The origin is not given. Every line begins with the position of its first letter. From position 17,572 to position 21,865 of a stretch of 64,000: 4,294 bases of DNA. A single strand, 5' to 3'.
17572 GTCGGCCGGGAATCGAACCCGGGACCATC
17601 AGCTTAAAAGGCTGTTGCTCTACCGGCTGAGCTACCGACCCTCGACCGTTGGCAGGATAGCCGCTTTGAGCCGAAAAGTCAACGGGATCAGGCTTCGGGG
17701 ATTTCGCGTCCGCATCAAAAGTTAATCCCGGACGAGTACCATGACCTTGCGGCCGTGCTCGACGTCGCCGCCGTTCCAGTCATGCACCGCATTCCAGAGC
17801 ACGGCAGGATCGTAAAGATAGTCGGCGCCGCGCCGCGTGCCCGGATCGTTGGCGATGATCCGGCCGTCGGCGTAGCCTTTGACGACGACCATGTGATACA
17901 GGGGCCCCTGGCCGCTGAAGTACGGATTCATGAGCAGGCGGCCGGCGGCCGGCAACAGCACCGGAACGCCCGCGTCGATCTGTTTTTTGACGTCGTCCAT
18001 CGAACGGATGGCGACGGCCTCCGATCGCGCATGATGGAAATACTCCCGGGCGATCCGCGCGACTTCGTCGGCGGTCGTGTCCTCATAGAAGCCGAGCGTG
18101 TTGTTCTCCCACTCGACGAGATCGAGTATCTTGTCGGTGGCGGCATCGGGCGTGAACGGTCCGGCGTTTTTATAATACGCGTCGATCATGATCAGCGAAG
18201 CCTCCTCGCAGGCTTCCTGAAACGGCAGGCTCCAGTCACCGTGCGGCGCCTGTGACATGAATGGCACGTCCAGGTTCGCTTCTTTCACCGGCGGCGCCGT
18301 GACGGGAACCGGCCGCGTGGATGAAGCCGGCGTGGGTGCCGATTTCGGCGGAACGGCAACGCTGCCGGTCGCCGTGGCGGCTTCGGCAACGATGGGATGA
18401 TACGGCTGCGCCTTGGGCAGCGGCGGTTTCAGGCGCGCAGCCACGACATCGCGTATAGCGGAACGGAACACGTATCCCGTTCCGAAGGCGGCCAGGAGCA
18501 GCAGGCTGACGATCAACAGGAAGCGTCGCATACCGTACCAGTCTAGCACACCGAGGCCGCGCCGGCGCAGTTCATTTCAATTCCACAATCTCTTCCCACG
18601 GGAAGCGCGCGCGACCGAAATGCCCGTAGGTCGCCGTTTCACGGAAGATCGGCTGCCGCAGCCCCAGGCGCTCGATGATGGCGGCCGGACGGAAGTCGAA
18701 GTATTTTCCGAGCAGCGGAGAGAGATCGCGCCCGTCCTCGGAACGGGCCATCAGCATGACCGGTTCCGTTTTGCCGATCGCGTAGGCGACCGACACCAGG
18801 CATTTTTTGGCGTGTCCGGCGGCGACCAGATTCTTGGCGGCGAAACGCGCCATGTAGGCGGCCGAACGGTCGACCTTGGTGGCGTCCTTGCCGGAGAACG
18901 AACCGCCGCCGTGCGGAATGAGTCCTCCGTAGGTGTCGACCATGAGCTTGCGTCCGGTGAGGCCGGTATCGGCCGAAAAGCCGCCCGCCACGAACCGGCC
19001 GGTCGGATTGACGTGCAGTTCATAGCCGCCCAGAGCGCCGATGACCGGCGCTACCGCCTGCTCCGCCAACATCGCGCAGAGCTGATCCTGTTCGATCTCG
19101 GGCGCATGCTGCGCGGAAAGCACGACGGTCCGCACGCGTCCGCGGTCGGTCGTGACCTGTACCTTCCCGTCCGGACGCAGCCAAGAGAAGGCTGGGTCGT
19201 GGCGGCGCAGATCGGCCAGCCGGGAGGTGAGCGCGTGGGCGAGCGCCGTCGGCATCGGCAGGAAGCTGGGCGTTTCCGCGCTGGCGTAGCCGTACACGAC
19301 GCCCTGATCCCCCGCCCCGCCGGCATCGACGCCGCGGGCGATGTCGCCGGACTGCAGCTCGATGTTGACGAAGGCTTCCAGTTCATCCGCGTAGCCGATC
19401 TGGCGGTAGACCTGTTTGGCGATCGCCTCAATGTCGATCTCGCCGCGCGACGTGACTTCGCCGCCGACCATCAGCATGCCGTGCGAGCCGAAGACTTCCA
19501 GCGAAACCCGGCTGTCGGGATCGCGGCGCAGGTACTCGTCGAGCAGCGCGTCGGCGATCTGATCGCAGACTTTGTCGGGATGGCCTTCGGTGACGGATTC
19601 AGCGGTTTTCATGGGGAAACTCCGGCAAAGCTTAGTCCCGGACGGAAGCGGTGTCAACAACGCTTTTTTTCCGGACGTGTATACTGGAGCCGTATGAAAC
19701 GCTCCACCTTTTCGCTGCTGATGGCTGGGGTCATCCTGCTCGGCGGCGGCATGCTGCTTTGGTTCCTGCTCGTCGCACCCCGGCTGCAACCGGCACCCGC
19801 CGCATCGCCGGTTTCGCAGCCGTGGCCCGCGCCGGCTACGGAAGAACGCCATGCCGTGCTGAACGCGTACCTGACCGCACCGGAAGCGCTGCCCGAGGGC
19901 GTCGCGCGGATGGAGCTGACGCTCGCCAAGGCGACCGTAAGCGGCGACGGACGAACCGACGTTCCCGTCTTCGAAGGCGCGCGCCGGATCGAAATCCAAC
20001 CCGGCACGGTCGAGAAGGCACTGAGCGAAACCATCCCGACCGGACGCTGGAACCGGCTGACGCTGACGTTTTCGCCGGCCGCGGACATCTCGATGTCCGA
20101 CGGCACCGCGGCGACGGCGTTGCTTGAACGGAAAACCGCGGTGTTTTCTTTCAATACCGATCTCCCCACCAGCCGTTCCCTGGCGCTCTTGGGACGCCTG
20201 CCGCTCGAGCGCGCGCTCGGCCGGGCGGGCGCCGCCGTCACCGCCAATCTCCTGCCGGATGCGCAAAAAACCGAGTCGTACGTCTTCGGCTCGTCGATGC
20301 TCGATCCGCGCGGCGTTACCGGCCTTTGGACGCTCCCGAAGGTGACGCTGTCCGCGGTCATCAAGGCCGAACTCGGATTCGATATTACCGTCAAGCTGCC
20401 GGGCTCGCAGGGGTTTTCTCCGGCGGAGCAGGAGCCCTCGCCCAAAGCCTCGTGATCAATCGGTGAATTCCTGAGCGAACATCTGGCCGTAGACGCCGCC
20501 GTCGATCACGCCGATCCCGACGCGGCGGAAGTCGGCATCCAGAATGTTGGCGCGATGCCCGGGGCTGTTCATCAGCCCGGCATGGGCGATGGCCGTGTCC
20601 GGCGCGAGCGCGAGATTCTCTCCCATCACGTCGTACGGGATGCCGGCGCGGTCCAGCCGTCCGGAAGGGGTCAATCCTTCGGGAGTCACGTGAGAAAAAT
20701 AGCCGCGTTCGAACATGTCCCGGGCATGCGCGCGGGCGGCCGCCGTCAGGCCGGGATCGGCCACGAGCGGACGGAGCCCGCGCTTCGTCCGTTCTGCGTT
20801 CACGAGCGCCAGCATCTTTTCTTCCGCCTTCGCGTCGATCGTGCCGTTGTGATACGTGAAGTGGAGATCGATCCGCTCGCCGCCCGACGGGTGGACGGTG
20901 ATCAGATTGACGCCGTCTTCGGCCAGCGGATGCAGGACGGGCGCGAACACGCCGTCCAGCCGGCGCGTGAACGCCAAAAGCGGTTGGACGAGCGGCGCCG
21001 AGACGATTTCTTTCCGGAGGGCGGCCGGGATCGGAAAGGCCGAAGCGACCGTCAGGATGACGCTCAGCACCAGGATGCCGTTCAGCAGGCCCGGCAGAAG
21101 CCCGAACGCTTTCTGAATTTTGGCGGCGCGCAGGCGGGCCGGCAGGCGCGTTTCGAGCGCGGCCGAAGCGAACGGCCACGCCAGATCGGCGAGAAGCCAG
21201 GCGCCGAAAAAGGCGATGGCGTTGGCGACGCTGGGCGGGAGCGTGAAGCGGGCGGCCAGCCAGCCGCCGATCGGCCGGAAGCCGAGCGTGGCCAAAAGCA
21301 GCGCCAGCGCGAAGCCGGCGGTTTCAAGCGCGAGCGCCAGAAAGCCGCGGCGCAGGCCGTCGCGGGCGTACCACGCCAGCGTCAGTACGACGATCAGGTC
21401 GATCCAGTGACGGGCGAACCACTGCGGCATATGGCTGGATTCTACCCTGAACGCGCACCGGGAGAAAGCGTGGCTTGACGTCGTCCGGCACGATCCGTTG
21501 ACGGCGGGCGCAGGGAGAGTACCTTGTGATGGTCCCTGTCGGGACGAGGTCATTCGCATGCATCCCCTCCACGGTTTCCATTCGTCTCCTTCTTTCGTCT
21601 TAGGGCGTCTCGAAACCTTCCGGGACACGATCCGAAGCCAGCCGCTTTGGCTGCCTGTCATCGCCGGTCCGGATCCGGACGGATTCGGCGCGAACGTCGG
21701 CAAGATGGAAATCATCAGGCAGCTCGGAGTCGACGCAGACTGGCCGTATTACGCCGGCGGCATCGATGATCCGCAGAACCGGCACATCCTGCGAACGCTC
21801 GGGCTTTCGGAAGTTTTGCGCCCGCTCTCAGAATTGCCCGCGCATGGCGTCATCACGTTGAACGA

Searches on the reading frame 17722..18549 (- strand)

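Call 21: search_protein_families(library=pfam, proteins=[window:17722-18549:-], max_evalue=0.001)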
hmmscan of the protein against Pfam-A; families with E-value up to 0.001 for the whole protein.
window:17722-18549:- (275 aa): 1 family
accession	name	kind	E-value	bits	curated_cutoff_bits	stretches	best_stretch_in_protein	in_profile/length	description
PF13529.12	Peptidase_C39_2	-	1.8e-12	48.5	24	1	93-236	1-142/143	Peptidase_C39 like family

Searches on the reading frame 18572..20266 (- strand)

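Call 21: search_protein_families(library=pfam, proteins=[window:18572-20266:-], max_evalue=0.001)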
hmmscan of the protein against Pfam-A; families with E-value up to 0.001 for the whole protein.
window:18572-20266:- (564 aa): 3 families
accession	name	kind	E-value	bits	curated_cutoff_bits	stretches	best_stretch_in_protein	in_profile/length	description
PF02773.21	S-AdoMet_synt_C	-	2e-52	177.2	25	1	428-558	2-137/138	S-adenosylmethionine synthetase, C-terminal domain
PF02772.21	S-AdoMet_synt_M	-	9.5e-30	103.6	29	1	317-425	3-120/120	S-adenosylmethionine synthetase, central domain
PF00438.25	S-AdoMet_synt_N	-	7.3e-28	97.5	33.1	1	220-299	4-83/99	S-adenosylmethionine synthetase, N-terminal domain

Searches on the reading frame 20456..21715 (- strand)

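Call 21: search_protein_families(library=pfam, proteins=[window:20456-21715:-], max_evalue=0.001)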
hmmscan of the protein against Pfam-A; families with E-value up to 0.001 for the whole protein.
window:20456-21715:- (419 aa): 2 families
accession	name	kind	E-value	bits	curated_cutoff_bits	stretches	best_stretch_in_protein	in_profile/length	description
PF00188.32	CAP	-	6.6e-17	62.9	21.1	1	302-409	1-108/117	Cysteine-rich secretory protein family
PF02674.22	Colicin_V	-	8.3e-15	55.5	29.3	1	105-244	1-137/144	Colicin V production protein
